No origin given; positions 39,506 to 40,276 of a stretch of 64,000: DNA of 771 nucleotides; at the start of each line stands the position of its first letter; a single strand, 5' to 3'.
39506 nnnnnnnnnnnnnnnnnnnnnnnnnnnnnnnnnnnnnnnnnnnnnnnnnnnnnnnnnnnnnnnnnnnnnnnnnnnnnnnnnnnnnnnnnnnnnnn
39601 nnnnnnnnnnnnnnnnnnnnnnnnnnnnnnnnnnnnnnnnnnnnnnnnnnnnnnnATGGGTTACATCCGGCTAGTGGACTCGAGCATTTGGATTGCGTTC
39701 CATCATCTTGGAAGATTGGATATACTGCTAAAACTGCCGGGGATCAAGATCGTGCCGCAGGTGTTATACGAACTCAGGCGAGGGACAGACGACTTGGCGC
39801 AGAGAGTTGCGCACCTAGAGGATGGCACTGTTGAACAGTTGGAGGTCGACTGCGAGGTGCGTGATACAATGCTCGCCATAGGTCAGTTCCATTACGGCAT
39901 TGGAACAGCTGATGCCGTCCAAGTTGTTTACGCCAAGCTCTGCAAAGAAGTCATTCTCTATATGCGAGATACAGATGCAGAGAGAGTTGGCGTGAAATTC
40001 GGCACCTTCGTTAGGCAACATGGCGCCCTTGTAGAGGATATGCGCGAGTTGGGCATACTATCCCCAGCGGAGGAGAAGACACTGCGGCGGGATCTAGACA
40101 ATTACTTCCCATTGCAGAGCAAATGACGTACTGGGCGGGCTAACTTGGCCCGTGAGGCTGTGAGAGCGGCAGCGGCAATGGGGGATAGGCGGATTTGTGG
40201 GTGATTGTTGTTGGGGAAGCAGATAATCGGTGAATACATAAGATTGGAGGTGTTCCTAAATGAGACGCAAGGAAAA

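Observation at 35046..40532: Two paralogous HTH_XRE-ImmA/IrrE(COG2856) + PIN-like (DUF4411-type) two-gene cassettes bracketing ahcY, followed by an SNase-like nuclease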

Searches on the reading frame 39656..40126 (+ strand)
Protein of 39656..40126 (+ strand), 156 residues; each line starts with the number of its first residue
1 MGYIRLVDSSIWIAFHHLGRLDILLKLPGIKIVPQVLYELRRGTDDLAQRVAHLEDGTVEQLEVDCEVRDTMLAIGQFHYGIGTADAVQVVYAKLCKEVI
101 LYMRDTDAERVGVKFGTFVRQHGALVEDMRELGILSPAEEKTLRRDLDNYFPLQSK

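Call 3: search_protein_families(library=pfam, proteins=[window:39656-40126:+], max_evalue=0.1)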
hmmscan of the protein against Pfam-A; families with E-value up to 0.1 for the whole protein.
window:39656-40126:+ (156 aa): 1 family
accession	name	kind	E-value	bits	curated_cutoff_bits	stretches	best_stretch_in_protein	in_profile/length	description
PF01850.27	PIN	-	0.0076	17.3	23.6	1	6-112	2-118/120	PIN domain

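Call 4: search_protein_families(library=padloc, proteins=[window:39656-40126:+], max_evalue=0.1)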
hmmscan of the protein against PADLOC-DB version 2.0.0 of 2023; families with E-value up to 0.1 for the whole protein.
window:39656-40126:+ (156 aa): 1 family
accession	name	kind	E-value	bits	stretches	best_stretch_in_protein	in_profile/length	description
PDLC05071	PDC-S70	-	0.0048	15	1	4-65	2-66/161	-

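Call 5: search_protein_families(library=ncbifam, proteins=[window:39656-40126:+], max_evalue=0.1)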
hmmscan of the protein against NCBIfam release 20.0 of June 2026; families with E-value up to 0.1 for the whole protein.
window:39656-40126:+ (156 aa): 1 family
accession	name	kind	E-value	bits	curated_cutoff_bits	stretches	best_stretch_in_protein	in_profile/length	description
NF041440.1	hydrolase_YghX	exception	0.0075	15.4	460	1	71-121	176-226/292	YghX family hydrolase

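Call 14: find_homologous_proteins(query=window:39656-40126:+, max_evalue=0.001)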
Query window:39656-40126:+ (156 aa): 6 proteins with E <= 0.001 among 89 candidates.
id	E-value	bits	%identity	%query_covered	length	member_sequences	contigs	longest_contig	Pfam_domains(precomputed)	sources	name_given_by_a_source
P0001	1.1e-97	342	100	100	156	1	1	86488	-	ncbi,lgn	-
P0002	2.3e-62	227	72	97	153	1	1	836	PF11848.14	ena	-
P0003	3.0e-41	159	52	97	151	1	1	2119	-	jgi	-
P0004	1.9e-25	108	46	94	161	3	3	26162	-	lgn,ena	-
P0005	1.4e-22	98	43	98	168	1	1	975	-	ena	-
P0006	5.0e-16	77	41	95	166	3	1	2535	-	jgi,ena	-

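Call 16: find_encoding_contigs(protein=P0001, flank=10000, max_places=4)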
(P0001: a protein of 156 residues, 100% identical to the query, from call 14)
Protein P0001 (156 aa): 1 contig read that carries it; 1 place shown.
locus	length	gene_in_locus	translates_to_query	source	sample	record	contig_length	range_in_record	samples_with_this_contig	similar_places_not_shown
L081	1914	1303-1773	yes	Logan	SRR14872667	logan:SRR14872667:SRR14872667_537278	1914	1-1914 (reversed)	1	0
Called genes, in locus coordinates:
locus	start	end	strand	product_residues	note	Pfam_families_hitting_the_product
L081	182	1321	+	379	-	PF01381:HTH_3, PF03683:UPF0175 (faint), PF12844:HTH_19 (weak), PF13560:HTH_31 (weak), PF06114:Peptidase_M78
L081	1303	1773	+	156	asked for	-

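Call 39: find_encoding_contigs(protein=P0004, flank=6000, max_places=4)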
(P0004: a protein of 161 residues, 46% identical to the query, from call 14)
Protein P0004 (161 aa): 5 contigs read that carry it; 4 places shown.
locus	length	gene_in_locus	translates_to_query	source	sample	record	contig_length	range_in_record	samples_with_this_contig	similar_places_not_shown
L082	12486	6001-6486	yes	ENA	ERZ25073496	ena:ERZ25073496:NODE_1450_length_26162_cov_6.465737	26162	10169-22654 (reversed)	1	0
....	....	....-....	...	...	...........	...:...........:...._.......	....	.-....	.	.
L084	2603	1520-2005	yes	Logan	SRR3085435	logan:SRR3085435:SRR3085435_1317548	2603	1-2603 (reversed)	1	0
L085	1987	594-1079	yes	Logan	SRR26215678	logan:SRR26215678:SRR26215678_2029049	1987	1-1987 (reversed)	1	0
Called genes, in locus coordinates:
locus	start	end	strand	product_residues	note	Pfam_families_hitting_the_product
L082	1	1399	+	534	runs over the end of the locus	PF00004:AAA, PF17862:AAA_lid_3 (weak)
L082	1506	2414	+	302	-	-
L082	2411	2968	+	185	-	PF04017:DUF366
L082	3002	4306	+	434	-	PF00501:AMP-binding, PF14535:AMP-binding_C_2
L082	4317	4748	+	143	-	PF01842:ACT, PF13291:ACT_4 (faint), PF13740:ACT_6 (faint), PF19571:ACT_8, PF22629:ACT_AHAS_ss, PF13840:ACT_7 (faint), PF01842:ACT, PF22629:ACT_AHAS_ss (weak), +2 more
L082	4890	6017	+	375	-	PF01381:HTH_3, PF12844:HTH_19, PF06114:Peptidase_M78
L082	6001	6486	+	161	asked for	-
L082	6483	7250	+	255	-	PF04055:Radical_SAM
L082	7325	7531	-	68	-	-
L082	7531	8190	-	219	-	PF13539:Peptidase_M15_4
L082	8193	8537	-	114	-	-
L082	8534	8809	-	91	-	-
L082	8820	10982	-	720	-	-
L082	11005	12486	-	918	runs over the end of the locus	-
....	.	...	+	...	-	?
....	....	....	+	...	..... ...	-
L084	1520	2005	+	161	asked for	-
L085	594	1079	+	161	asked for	-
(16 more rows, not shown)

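Call 40: predict_structure(alignment_id=A3)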
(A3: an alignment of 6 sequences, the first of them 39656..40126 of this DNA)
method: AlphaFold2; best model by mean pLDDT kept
length: 156 residues; sequences in the alignment: 6
mean_pLDDT: 73.0   pTM: 0.69
mean pLDDT of the five models: 73.0, 55.6, 55.1, 50.5, 44.8
residues with pLDDT >= 90: 22; 70-90: 57; 50-70: 67; < 50: 10
segments of 3 or more residues with pLDDT < 50: 55-60, 154-156
pLDDT, mean of each block of 10 residues (from residue 1): 79 88 86 72 66 50 55 62 65 69 72 70 89 92 90 56
secondary structure, 60 per line:
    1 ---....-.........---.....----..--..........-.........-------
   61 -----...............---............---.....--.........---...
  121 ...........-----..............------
elements in order: E4-7 H9-17 H21-25 H34-43 H45-53 H66-80 H84-95 E99-103 H106-114 E118-121 H122-131 H137-150

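Call 41: search_protein_representatives(alignment_id=A3)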
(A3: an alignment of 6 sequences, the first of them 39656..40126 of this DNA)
Query: 6 sequences, 157 profile positions. Proteins with E-value up to 0.001 (for the whole library): 27; up to 1e-10: 19; up to 1e-30: 12. The best 27 are listed.
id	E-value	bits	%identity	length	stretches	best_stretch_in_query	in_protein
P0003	7.9e-65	233.7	-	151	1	1-152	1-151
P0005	1.7e-59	216.4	-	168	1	4-157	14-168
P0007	3.6e-45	169.9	-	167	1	4-156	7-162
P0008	1.5e-44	167.8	-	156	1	1-156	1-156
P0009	7.9e-43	162.3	-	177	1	4-156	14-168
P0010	6.8e-41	156.0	-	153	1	4-156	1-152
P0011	3.2e-39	150.5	-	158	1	5-157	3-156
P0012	4.1e-39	150.2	-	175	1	3-155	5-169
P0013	2.8e-37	144.2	-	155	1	4-154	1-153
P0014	3.1e-36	140.9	-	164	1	4-151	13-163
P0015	4.3e-36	140.4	-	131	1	37-156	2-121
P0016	3.8e-33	130.8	-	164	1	4-156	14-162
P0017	1.8e-29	118.9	-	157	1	4-155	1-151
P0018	9.5e-28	113.3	-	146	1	5-114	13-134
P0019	1.8e-25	105.9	-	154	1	4-153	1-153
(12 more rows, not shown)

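Call 44: search_protein_families(library=pfam, alignment_id=A4, max_evalue=0.1)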
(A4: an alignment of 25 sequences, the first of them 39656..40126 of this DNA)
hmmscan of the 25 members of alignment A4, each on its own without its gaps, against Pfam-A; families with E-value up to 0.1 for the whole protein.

A. member 1, window:39656-40126:+ (156 aa): 1 family
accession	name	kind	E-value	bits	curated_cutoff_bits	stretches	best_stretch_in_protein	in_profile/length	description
PF01850.27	PIN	-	0.0076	17.3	23.6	1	6-112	2-118/120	PIN domain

B. families by the number of members that match (of 25 scanned): 12 families
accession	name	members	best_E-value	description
PF01850.27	PIN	6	5.3e-05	PIN domain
PF13171.11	DUF4004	1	0.0015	Protein of unknown function (DUF4004)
PF04878.18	Baculo_p48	1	0.0046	Baculovirus P48 protein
PF07889.17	DUF1664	1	0.006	Protein of unknown function (DUF1664)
PF20698.3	PIN-TPR-GreABC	1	0.0077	PIN domain associated with the TPR-GreAB-C-PIN system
PF18480.7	DUF5615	1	0.021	Domain of unknown function (DUF5615)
PF17944.6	Arg_decarbox_C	1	0.025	Arginine decarboxylase C-terminal helical extension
PF22746.1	SHOCT-like_DUF2089-C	1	0.03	SHOCT-like domain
PF08890.17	Phage_TAC_5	1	0.03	Phage XkdN-like tail assembly chaperone protein, TAC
PF05401.17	NodS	1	0.033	Nodulation protein S (NodS)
PF13638.12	PIN_4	1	0.034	PIN domain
PF12621.13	PHM7_ext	1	0.084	Extracellular tail, of 10TM putative phosphate transporter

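Call 48: predict_structure(alignment_id=A4)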
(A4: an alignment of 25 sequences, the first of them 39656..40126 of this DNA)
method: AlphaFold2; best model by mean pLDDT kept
length: 156 residues; sequences in the alignment: 25
mean_pLDDT: 89.5   pTM: 0.83
mean pLDDT of the five models: 89.5, 88.3, 87.4, 85.6, 85.2
residues with pLDDT >= 90: 92; 70-90: 55; 50-70: 8; < 50: 1
segments of 3 or more residues with pLDDT < 50: none
pLDDT, mean of each block of 10 residues (from residue 1): 90 98 97 93 96 86 75 79 84 88 89 88 96 98 97 70
secondary structure, 60 per line:
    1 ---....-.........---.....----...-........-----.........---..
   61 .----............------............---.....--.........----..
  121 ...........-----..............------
elements in order: E4-7 H9-17 H21-25 E30-32 H34-41 H47-54 H66-77 H84-95 E99-103 H106-114 E119-121 H122-131 H137-150

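Call 53: fold_search(model_id=the predicted structure, library=pdb)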
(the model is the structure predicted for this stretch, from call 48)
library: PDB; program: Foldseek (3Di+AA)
matches with E <= 10: 482; with E <= 0.001: 1
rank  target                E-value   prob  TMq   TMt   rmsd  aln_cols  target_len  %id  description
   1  1v8p_A                9.2e-04  1.00  0.40  0.46   7.5       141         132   18  Crystal structure of PAE2754 from Pyrobaculum aerophilum (released 2004-02-10)
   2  1v8p_B                1.0e-03  1.00  0.49  0.56   5.6       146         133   19  Crystal structure of PAE2754 from Pyrobaculum aerophilum (released 2004-02-10)
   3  1v8o_F                1.1e-03  1.00  0.41  0.47   7.2       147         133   19  Crystal Structure of PAE2754 from Pyrobaculum aerophilum (released 2004-02-10)
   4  1v8o_A                1.3e-03  1.00  0.49  0.57   5.2       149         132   17  Crystal Structure of PAE2754 from Pyrobaculum aerophilum (released 2004-02-10)
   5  3h87_A                1.6e-03  1.00  0.51  0.58   6.3       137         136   14  Rv0301 Rv0300 Toxin Antitoxin Complex from Mycobacterium tuberculosis (released 2009-05-05)
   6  1v8o_H                1.6e-03  1.00  0.48  0.54   5.5       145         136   21  Crystal Structure of PAE2754 from Pyrobaculum aerophilum (released 2004-02-10)
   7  1v8o_B                1.7e-03  1.00  0.41  0.47   7.2       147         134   19  Crystal Structure of PAE2754 from Pyrobaculum aerophilum (released 2004-02-10)
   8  1y82_A                2.1e-03  1.00  0.53  0.55   6.2       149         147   14  Conserved hypothetical protein Pfu-367848-001 from Pyrococcus furiosus (released 2005-01-25)
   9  3h87_B                2.2e-03  1.00  0.55  0.61   5.4       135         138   13  Rv0301 Rv0300 Toxin Antitoxin Complex from Mycobacterium tuberculosis (released 2009-05-05)
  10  6a7v_C                2.2e-03  1.00  0.53  0.58   4.3       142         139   20  Crystal structure of Mycobacterium tuberculosis VapBC11 toxin-antitoxin complex (released 2018-10-10)
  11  5ecw_B                2.2e-03  1.00  0.47  0.57   5.3       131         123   20  Structure of the Shigella flexneri VapC mutant D7A (released 2016-02-17)
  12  1v8o_C                3.2e-03  1.00  0.53  0.60   4.5       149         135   17  Crystal Structure of PAE2754 from Pyrobaculum aerophilum (released 2004-02-10)
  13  1y82_B                3.4e-03  1.00  0.59  0.62   4.5       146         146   14  Conserved hypothetical protein Pfu-367848-001 from Pyrococcus furiosus (released 2005-01-25)
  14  5h4g_A                3.4e-03  1.00  0.59  0.63   4.0       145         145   11  Structure of PIN-domain protein (VapC4 toxin) from Pyrococcus horikoshii determined at 1.77 A resolution (released 2016-11-23)
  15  6a7v_G                3.8e-03  1.00  0.53  0.58   4.2       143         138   20  Crystal structure of Mycobacterium tuberculosis VapBC11 toxin-antitoxin complex (released 2018-10-10)
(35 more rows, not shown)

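Call 62: find_encoding_contigs(protein=P0003, flank=3000, max_places=2)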
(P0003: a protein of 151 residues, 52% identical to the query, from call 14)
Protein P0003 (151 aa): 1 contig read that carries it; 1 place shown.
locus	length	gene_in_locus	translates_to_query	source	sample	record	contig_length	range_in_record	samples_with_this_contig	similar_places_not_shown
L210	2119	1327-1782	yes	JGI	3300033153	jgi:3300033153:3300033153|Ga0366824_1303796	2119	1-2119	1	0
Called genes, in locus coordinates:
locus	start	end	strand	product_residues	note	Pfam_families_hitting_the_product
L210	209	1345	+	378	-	PF01381:HTH_3, PF03683:UPF0175 (faint), PF12844:HTH_19 (faint), PF13560:HTH_31, PF24250:HVO_2718 (weak), PF06114:Peptidase_M78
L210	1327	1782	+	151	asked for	-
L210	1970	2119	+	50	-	?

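Call 63: find_encoding_contigs(protein=P0008, flank=3000, max_places=2)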
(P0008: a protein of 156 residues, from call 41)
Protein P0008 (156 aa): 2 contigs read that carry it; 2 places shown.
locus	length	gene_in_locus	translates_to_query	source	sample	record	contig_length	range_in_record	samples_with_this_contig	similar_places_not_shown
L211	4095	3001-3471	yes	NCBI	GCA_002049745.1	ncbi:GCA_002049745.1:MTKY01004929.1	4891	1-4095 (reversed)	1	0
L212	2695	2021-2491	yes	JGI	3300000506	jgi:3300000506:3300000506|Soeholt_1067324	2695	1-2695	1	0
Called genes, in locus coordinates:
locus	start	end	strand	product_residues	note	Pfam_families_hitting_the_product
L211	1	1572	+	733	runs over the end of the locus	-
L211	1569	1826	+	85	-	-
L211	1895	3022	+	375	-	PF01381:HTH_3, PF13560:HTH_31, PF06114:Peptidase_M78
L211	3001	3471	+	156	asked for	-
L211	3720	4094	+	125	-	?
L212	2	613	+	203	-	?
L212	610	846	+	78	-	-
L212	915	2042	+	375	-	PF01381:HTH_3, PF13560:HTH_31, PF06114:Peptidase_M78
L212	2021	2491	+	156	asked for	-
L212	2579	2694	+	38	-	?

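Call 64: find_encoding_contigs(protein=P0010, flank=3000, max_places=2)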
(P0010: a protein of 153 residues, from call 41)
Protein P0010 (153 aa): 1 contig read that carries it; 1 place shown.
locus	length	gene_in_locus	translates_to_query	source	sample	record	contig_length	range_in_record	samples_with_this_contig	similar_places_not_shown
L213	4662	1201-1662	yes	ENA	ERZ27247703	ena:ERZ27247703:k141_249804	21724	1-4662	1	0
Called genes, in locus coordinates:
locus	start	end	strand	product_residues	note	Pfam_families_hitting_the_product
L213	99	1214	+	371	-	PF01381:HTH_3, PF12844:HTH_19 (weak), PF13560:HTH_31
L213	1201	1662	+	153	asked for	PF11848:DUF3368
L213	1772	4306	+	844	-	PF13620:CarboxypepD_reg, PF13715:CarbopepD_reg_2, PF07715:Plug (weak), PF00593:TonB_dep_Rec_b-barrel, PF25183:OMP_b-brl_4 (faint)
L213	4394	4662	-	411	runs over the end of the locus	-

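Call 70: search_protein_families(library=pfam, proteins=[P0002, P0010, window:39656-40126:+, P0003, P0008], max_evalue=10)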
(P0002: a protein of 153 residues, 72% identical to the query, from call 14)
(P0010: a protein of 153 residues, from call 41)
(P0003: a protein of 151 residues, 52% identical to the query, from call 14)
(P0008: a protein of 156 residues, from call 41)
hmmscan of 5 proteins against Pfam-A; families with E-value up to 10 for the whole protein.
P0002 (153 aa): 2 families
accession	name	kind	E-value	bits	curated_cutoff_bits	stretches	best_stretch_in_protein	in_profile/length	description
PF07889.17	DUF1664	-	0.006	17.1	34.6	1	35-84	52-101/124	Protein of unknown function (DUF1664)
PF05401.17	NodS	-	0.033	14.5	24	1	67-114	86-130/201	Nodulation protein S (NodS)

P0010 (153 aa): 1 family
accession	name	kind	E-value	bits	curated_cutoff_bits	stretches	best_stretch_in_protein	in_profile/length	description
PF01988.24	VIT1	-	0.23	11.7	28.1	1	54-97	72-114/214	VIT family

window:39656-40126:+ (156 aa): 1 family
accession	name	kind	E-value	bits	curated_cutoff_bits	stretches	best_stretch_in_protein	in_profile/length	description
PF01850.27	PIN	-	0.0076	17.3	23.6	1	6-112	2-118/120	PIN domain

P0003 (151 aa): 2 families
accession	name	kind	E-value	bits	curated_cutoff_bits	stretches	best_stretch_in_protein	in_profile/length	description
PF12621.13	PHM7_ext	-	0.084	13.4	22.1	1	71-89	47-65/92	Extracellular tail, of 10TM putative phosphate transporter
PF01850.27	PIN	-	0.12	13.4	23.6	1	7-112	3-119/120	PIN domain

P0008 (156 aa): 1 family
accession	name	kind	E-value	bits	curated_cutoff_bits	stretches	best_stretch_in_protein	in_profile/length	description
PF01850.27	PIN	-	0.018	16.1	23.6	1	6-112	2-118/120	PIN domain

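Call 71: search_solved_structures(query=A4, max_evalue=10)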
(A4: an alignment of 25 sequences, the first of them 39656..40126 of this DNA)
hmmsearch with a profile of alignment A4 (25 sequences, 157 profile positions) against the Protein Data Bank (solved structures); distinct sequences matched with E-value up to 10: 19.
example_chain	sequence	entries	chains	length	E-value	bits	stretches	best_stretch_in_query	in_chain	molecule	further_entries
2lcq_A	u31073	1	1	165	0.00022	24.4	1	32-123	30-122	Putative toxin VapC6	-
4r5d_A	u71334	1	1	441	0.00081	22.6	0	35-132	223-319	Leucine rich repeat protein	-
1o4w_A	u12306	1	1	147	0.00091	22.4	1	5-119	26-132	PIN (PilT N-terminus) domain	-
5x3t_B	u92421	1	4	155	0.056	16.6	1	66-110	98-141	Ribonuclease VapC26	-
4l9t_A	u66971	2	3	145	0.11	15.7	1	50-90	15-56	MepR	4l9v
5fb2_A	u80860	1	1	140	0.11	15.6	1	50-90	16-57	MarR family regulatory protein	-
3eco_A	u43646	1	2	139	0.12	15.5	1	50-90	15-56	MepR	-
4l9j_A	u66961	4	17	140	0.12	15.5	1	50-90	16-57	MepR | MarR family regulatory protein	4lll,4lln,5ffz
1ywy_A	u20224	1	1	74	0.15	15.2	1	57-105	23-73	hypothetical protein PA2021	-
4l9n_A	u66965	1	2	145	0.15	15.2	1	50-90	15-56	MepR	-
4ld5_A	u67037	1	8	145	0.16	15.1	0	52-90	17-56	MepR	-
5f6f_A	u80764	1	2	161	0.17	15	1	50-90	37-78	MarR family regulatory protein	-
5ffx_A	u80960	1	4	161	0.18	15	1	50-90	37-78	MarR family regulatory protein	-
4r6g_A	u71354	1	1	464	0.33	14.1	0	56-107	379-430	leucine rich repeats DLRR_K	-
3ix7_A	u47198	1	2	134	0.77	12.9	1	7-130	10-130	Uncharacterized protein TTHA0540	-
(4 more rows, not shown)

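Call 111: list_cluster_members(proteins=[P0001, P0032, P0152])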
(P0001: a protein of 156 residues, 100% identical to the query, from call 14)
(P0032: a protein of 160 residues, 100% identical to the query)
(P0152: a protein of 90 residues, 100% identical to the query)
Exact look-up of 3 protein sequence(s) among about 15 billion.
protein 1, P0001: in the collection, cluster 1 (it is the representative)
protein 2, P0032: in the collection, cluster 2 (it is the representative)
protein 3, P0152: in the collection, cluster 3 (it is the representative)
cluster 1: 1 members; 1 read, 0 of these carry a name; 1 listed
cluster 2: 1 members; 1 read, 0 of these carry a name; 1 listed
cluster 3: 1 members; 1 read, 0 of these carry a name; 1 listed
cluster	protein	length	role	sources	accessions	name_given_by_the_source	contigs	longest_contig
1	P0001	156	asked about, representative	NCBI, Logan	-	-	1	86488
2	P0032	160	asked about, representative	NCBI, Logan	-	-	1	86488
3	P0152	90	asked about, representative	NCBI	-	-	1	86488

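Call 113: search_protein_families(library=phrogs, proteins=[window:39656-40126:+], max_evalue=0.001)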
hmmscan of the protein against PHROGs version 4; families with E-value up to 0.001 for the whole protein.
window:39656-40126:+ (156 aa): 0 families
